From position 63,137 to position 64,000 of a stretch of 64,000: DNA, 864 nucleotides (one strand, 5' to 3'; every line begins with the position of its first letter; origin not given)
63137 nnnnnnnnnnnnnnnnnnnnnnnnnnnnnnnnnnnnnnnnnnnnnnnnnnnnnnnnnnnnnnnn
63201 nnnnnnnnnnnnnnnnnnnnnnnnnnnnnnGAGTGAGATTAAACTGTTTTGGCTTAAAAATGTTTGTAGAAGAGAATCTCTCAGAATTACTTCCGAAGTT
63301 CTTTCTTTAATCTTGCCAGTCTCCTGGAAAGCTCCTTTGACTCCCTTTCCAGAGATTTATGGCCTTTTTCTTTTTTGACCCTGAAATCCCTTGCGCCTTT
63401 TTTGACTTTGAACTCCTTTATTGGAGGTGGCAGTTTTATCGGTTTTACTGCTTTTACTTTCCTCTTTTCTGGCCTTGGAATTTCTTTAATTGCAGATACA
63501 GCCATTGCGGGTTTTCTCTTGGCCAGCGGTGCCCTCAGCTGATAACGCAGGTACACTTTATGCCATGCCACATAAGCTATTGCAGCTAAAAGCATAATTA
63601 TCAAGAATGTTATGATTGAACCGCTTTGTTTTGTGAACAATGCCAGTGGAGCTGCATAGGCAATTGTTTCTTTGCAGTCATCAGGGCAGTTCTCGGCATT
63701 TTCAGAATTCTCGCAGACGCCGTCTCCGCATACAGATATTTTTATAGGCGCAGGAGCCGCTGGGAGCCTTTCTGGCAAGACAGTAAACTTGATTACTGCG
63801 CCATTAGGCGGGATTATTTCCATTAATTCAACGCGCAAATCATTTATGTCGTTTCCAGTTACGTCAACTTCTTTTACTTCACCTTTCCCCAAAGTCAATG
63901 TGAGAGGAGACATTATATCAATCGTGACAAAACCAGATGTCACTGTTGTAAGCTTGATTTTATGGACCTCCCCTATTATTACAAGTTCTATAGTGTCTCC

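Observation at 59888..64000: Minimal second copy of the X/Y cassette, plus a third family member running off the window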

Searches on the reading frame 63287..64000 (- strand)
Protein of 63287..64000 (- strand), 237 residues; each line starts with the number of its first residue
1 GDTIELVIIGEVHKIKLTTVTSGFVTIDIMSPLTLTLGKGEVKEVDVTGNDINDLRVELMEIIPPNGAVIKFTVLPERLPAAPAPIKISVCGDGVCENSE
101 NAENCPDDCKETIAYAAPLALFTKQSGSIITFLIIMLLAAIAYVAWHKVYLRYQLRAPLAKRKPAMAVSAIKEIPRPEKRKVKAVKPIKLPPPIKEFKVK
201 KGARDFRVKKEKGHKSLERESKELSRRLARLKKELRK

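Call 10: search_protein_families(library=pfam, proteins=[window:63287-64000:-], max_evalue=0.1)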
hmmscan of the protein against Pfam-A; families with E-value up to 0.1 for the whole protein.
window:63287-64000:- (237 aa): 1 family
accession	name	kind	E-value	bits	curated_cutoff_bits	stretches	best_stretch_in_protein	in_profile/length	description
PF10840.13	DUF2645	-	0.05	14.7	25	0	112-155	55-97/98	Protein of unknown function (DUF2645)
